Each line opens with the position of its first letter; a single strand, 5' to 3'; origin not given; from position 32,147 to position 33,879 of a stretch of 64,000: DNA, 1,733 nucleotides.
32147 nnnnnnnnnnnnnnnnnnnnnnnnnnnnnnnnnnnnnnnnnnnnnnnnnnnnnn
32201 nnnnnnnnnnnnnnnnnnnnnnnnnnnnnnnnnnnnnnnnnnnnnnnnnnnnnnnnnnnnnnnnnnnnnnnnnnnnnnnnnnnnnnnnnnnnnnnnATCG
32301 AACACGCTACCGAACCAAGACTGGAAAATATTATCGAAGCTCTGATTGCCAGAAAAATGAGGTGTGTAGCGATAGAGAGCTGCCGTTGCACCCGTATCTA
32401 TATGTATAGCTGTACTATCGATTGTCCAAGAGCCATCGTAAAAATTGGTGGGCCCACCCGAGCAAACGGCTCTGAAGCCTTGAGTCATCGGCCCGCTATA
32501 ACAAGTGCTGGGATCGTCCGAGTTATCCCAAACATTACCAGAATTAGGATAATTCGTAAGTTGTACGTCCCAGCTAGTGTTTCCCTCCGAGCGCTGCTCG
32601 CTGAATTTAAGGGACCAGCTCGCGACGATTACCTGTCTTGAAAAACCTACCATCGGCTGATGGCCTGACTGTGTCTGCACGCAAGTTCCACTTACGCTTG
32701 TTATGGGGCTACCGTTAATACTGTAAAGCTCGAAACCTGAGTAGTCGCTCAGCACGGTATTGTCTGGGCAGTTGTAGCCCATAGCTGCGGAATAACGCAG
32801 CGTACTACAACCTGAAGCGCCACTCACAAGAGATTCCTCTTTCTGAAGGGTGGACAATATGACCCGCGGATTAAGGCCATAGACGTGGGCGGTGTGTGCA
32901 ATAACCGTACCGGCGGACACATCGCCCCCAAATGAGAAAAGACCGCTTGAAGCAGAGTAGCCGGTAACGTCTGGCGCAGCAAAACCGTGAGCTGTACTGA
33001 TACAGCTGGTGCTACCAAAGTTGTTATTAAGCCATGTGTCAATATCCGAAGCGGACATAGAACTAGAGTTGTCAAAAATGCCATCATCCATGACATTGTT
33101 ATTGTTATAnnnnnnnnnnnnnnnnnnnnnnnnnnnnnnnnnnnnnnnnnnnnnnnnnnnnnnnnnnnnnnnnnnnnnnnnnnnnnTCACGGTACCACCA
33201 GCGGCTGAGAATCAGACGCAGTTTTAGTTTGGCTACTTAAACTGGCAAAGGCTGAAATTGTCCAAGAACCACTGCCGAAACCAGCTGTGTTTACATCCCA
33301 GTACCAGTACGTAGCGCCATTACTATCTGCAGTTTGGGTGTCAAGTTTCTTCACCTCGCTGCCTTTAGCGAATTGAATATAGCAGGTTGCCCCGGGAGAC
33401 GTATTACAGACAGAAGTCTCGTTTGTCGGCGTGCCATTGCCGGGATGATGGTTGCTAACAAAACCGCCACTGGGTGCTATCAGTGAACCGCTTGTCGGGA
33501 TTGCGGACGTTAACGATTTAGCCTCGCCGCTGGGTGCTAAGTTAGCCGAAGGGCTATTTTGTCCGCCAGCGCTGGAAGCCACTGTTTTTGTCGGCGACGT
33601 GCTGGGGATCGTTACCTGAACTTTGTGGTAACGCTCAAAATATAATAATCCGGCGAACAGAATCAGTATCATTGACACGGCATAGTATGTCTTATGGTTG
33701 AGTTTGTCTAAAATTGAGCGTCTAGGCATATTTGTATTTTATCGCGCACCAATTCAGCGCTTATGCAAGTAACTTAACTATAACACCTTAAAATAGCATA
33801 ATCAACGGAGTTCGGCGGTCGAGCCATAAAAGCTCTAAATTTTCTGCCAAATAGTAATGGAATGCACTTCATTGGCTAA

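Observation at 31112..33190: Secreted lectin-repeat protein inside the glycan locus, with two perfectly identical 132-nt in-frame tandem repeats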

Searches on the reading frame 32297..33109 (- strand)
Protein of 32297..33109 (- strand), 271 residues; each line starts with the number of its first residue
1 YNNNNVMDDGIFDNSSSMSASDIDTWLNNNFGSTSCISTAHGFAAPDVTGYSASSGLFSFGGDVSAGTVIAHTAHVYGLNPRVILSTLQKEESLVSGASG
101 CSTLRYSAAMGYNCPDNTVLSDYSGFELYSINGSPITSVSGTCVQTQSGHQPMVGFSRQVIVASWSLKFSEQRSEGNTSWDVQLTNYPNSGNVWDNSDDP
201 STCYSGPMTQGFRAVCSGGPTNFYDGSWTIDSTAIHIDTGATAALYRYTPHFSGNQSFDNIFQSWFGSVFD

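Call 25: search_solved_structures(query=window:32297-33109:-, max_evalue=10)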
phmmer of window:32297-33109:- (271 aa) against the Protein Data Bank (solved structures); distinct sequences matched with E-value up to 10: 1.
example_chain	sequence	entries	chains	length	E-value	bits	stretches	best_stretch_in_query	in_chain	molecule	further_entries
2m2l_A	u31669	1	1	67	0.067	15.7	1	175-207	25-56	Putative uncharacterized protein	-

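Call 32: predict_structure(alignment_id=A2)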
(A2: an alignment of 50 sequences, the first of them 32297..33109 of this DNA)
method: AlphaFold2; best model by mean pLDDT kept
length: 271 residues; sequences in the alignment: 50
mean_pLDDT: 96.4   pTM: 0.93
mean pLDDT of the five models: 96.4, 96.0, 95.9, 95.3, 95.0
residues with pLDDT >= 90: 256; 70-90: 15; 50-70: 0; < 50: 0
segments of 3 or more residues with pLDDT < 50: none
pLDDT, mean of each block of 10 residues (from residue 1): 96 98 99 98 98 94 98 98 99 98 98 89 97 98 88 95 98 98 96 94 96 97 98 98 98 98 96 73
secondary structure, 60 per line:
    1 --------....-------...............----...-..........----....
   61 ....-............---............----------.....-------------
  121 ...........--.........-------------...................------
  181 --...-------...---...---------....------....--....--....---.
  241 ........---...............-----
elements in order: H9-12 H20-34 E43-52 E57-64 H66-77 H81-92 H103-107 E121-131 E134-142 H156-174 E183-185 E193-195 E211-214 E221-224 E227-230 E233-236 H240-248 H252-266

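Call 35: fold_search(model_id=the predicted structure, library=pdb)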
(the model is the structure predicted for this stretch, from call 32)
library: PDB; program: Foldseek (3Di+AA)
matches with E <= 10: 38; with E <= 0.001: 0
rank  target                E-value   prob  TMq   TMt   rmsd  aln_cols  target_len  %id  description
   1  8yxn_A                6.0e-01  0.12  0.23  0.25  12.9       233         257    9  X-ray structure of Clostridium perfringens autolysin catalytic domain in the P1 form (released 2024-05-15)
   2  8yxn_B                9.1e-01  0.13  0.28  0.30  12.8       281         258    8  X-ray structure of Clostridium perfringens autolysin catalytic domain in the P1 form (released 2024-05-15)
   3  3gxk_C                1.7e+00  0.12  0.18  0.26   7.5       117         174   15  The crystal structure of g-type lysozyme from Atlantic cod (Gadus morhua L.) in complex with NAG oligomers sheds new l (released 2009-10-20)
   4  7pj4                  1.9e+00  0.16  0.31  0.30  12.1       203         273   12  Crystal structure of catalytic domain in closed conformation of LytB (E585Q)from Streptococcus pneumoniae (released 2022-09-07)
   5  4pi7_A                1.9e+00  0.14  0.35  0.41   9.1       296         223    9  Crystal structure of S. Aureus Autolysin E in complex with disaccharide NAM-NAG (released 2015-10-14)
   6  8idf_A                2.2e+00  0.01  0.13  0.09  18.8       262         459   12  Crystal structure of human TUT1 complexed with U6 snRNA (released 2023-08-09)
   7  7pj3                  2.4e+00  0.14  0.24  0.24   9.1       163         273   11  Crystal structure of catalytic domain in open conformation of LytB from Streptococcus pneumoniae (released 2022-09-07)
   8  4fdy_A                2.5e+00  0.08  0.18  0.17   8.1       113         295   15  Crystal structure of a similar to lipoprotein, NLP/P60 family (SAV0400) from Staphylococcus aureus subsp. aureus Mu50  (released 2012-07-25)
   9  4pi8_A                3.4e+00  0.09  0.33  0.39   9.4       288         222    9  Crystal structure of catalytic mutant E138A of S. Aureus Autolysin E in complex with disaccharide NAG-NAM (released 2015-10-14)
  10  1is9                  3.4e+00  0.01  0.13  0.11  16.7       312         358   10  Endoglucanase A from Clostridium thermocellum at atomic resolution (released 2002-09-04)
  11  4pia                  3.6e+00  0.13  0.25  0.29   9.1       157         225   12  Crystal structure of S. Aureus Autolysin E (released 2015-10-14)
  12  4anr                  3.6e+00  0.04  0.26  0.24  15.4       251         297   10  Crystal structure of soluble lytic Transglycosylase SltB1 from Pseudomonas aeruginosa (released 2012-04-04)
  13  1cem                  3.6e+00  0.01  0.12  0.11  17.0       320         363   10  ENDOGLUCANASE A (CELA) CATALYTIC CORE, RESIDUES 33-395 (released 1997-01-11)
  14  4g9s_A                4.1e+00  0.09  0.20  0.28   5.9       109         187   12  Crystal structure of Escherichia coli PliG in complex with Atlantic salmon g-type lysozyme (released 2012-11-07)
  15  3w6c_A                4.1e+00  0.06  0.24  0.39   9.8       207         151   14  Crystal structure of catalytic domain of chitinase from Ralstonia sp. A-471 in complex with disaccharide (released 2013-05-15)
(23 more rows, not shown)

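Call 40: search_solved_structures(query=A2, max_evalue=10)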
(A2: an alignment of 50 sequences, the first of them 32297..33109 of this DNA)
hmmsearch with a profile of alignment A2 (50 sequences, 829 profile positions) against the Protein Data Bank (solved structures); distinct sequences matched with E-value up to 10: 33.
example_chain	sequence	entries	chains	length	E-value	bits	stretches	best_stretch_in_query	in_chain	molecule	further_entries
1dlp_A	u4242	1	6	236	1.7e-11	46.4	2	589-667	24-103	LECTIN SCAFET PRECURSOR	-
1xd5_A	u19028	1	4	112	5.3e-10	41.5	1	594-686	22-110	antifungal protein GAFP-1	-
1xd6_A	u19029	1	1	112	1.6e-09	40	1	594-685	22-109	gastrodianin-4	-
1jpc_A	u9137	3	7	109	2.4e-09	39.3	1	593-668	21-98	AGGLUTININ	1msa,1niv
1npl_A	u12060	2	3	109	1.6e-08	36.6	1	593-669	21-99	PROTEIN (AGGLUTININ) | Agglutinin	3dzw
8a9m_A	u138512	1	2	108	1.6e-08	36.6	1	593-668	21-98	Agglutinin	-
4oit_A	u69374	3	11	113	1.8e-08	36.4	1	584-683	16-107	LysM domain protein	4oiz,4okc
1bwu_D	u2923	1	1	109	5e-07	31.7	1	593-669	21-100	PROTEIN (AGGLUTININ)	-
2dpf_A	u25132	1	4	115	7.2e-07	31.1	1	588-667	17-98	Curculin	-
2d04_B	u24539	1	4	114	7.6e-07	31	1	589-667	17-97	Curculin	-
2d04_A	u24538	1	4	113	8.3e-07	30.9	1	591-668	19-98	neoculin acidic subunit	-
3a0c_A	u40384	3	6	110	1.1e-06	30.5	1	593-668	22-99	Mannose/sialic acid-binding lectin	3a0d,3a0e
1bwu_Q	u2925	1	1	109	1.4e-06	30.2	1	593-669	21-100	PROTEIN (AGGLUTININ)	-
9pxi_F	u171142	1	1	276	2.2e-06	29.5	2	593-653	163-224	Pyocin L1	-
4le7_A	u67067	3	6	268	2.2e-06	29.5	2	593-653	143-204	Pyocin L1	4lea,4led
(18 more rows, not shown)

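Call 41: fold_search(model_id=the predicted structure, library=viral)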
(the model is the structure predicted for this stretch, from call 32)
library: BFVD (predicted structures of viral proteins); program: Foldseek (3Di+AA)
matches with E <= 10: 85; with E <= 0.001: 0
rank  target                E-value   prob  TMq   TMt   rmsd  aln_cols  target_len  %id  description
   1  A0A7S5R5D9            4.3e-02  0.75  0.22  0.24  12.3       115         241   17  (no name in the UniProt tables at hand)
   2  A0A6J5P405            1.7e-01  0.28  0.21  0.10  12.0       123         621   15  Mannosyl-glycoprotein endo-beta-N-acetylglucosamidase-like domain containing protein [uncultured Caudovirales phage]
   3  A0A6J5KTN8            1.9e-01  0.11  0.22  0.22  19.2       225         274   14  FlgJ Muramidase (Flagellum-specific) [uncultured Caudovirales phage]
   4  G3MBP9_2              4.4e-01  0.41  0.29  0.06  11.8       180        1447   11  Gp183 [Bacillus phage G]
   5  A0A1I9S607            4.7e-01  0.60  0.36  0.18   7.6       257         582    8  (no name in the UniProt tables at hand)
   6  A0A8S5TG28            5.6e-01  0.38  0.20  0.21   7.5       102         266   16  Mannosyl-glycoprotein endo-beta-N-acetylglucosaminidase [Myoviridae sp. ctIty1]
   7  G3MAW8                6.3e-01  0.41  0.30  0.32   7.3       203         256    9  Gp588 [Bacillus phage G]
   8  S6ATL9                6.7e-01  0.54  0.37  0.14   7.4       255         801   10  Putative tail lysin [Bacillus phage phiNIT1]
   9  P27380                6.7e-01  0.20  0.17  0.17   8.7       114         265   14  Transglycosylase [Enterobacteria phage PRD1]
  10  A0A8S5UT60            7.1e-01  0.25  0.19  0.17   8.3       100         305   15  Beta- N-acetylglucosaminidase [Myoviridae sp. ctYA416]
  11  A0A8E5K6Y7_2          8.0e-01  0.07  0.22  0.06  14.1       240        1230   14  (no name in the UniProt tables at hand)
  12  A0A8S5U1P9            9.0e-01  0.16  0.25  0.30   9.6       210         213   12  GEWL-like protein [Siphoviridae sp. ctdHi7]
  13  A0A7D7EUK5            1.1e+00  0.01  0.12  0.07  17.1       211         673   11  DNA-directed RNA polymerase [Vibrio phage phiV141]
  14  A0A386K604            1.3e+00  0.25  0.21  0.31   4.4       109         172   15  Putative lytic transglycosylase [Dickeya phage vB_DsoM_JA11]
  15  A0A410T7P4            1.7e+00  0.09  0.24  0.29  14.3       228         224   10  Transglycosylase SLT domain-containing protein [Campylobacter phage CP20]
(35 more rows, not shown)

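Call 54: search_protein_representatives(alignment_id=A3)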
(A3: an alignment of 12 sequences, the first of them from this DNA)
Query: 12 sequences, 243 profile positions. Proteins with E-value up to 0.001 (for the whole library): 4498; up to 1e-10: 3577; up to 1e-30: 1795. The best 150 are listed.
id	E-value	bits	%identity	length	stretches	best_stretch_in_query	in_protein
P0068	1.4e-110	385.2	-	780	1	3-242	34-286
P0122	1.0e-108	379.1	-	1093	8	1-152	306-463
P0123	3.2e-107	374.2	-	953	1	1-241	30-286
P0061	5.4e-107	373.4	-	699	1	1-242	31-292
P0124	2.7e-106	371.1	-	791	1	1-241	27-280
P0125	1.8e-104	365.2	-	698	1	3-242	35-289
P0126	2.6e-104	364.6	-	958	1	1-242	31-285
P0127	8.5e-104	362.9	-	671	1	1-243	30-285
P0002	2.6e-103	361.3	-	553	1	1-242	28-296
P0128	3.1e-102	357.8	-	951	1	1-242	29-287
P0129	4.0e-102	357.5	-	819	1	1-242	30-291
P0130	5.7e-102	357.0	-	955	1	1-241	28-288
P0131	6.2e-102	356.8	-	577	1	1-242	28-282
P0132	7.8e-102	356.5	-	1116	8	1-115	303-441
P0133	1.0e-101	356.1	-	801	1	1-242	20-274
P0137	3.0e-101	354.6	-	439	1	1-242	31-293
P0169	3.7e-96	337.9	-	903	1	1-242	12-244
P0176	2.6e-95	335.1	-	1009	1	1-242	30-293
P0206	4.3e-90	318.1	-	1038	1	1-242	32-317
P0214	5.4e-87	307.9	-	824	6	1-152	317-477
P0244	3.9e-81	288.7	-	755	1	1-243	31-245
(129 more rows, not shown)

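Call 55: search_protein_families(library=pfam, proteins=[P0122, P0123, P0126, P0132, P0176, P0206, P0137, P0169, P0244, P0214], max_evalue=0.001)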
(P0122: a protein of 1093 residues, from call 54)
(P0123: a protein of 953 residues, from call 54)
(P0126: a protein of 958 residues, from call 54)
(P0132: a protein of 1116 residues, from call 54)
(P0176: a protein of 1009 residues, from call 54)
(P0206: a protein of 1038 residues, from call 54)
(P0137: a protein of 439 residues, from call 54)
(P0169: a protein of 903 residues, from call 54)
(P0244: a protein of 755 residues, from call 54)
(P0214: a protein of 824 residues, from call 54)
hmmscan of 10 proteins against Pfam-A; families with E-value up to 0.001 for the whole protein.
P0122 (1093 aa): 2 families
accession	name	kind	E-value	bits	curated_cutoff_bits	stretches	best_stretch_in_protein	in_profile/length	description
PF08672.17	ANAPC2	-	8.9e-09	36.1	23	0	44-62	7-25/60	Anaphase promoting complex (APC) subunit 2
PF23157.1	DUF7055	-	2.7e-05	24.2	27.6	0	98-110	18-30/66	Domain of unknown function (DUF7055)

P0123 (953 aa): 0 families

P0126 (958 aa): 0 families

P0132 (1116 aa): 1 family
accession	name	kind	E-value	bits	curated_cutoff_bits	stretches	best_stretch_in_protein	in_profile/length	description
PF08672.17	ANAPC2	-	1.7e-05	25.6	23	0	51-70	6-25/60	Anaphase promoting complex (APC) subunit 2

P0176 (1009 aa): 2 families
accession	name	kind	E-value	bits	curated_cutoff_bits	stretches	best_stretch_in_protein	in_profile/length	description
PF16158.11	N_BRCA1_IG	-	1.4e-20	74.2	28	1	611-688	5-81/108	Ig-like domain from next to BRCA1 gene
PF10633.15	NPCBM_assoc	-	1.1e-05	25.9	24.4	0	395-423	44-72/78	NPCBM-associated, NEW3 domain of alpha-galactosidase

P0206 (1038 aa): 1 family
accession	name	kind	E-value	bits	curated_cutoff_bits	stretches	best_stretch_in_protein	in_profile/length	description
PF16158.11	N_BRCA1_IG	-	7.8e-12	46.1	28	0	633-713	7-90/108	Ig-like domain from next to BRCA1 gene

P0137 (439 aa): 0 families

P0169 (903 aa): 1 family
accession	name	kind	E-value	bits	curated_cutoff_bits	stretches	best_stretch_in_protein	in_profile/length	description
PF05108.18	T7SS_ESX1_EccB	-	8.3e-08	31.8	27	0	585-635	77-127/474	Type VII secretion system ESX-1, transport TM domain B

P0244 (755 aa): 0 families

P0214 (824 aa): 0 families

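Call 56: search_protein_families(library=phrogs, alignment_id=A3, max_evalue=1)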
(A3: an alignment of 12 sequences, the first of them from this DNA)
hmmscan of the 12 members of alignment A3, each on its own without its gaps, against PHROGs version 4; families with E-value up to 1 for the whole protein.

A. member 1, seq(270 aa): 0 families

B. families by the number of members that match (of 12 scanned): 1 family
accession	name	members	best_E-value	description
phrog_2858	-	1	0.25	-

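Call 57: search_protein_families(library=pfam, alignment_id=A3, max_evalue=10)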
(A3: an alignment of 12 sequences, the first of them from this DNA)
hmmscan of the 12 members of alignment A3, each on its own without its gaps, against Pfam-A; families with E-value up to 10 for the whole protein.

A. member 1, seq(270 aa): 0 families

B. families by the number of members that match (of 12 scanned): 3 families
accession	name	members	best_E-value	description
PF00574.28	CLP_protease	2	0.076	Clp protease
PF23897.1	DUF7245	1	0.086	Family of unknown function (DUF7245)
PF08672.17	ANAPC2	1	0.27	Anaphase promoting complex (APC) subunit 2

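Call 84: search_solved_structures(query=A3, max_evalue=10, show_alignments=3)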
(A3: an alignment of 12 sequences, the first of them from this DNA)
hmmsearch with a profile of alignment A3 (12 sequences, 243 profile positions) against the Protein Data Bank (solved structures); distinct sequences matched with E-value up to 10: 0.

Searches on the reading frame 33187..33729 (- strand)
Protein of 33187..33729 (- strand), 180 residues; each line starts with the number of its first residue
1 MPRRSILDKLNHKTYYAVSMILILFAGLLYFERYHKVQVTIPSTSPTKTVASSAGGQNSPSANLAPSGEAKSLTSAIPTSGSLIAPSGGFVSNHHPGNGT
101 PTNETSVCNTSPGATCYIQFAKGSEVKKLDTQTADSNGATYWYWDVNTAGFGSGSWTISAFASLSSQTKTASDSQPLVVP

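Call 5: search_protein_families(library=pfam, proteins=[window:33187-33729:-], max_evalue=1)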
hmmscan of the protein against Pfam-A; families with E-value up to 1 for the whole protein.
window:33187-33729:- (180 aa): 0 families

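Call 27: search_protein_families(library=ncbifam, proteins=[window:33187-33729:-], max_evalue=1)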
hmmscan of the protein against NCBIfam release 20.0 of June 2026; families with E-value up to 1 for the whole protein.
window:33187-33729:- (180 aa): 0 families
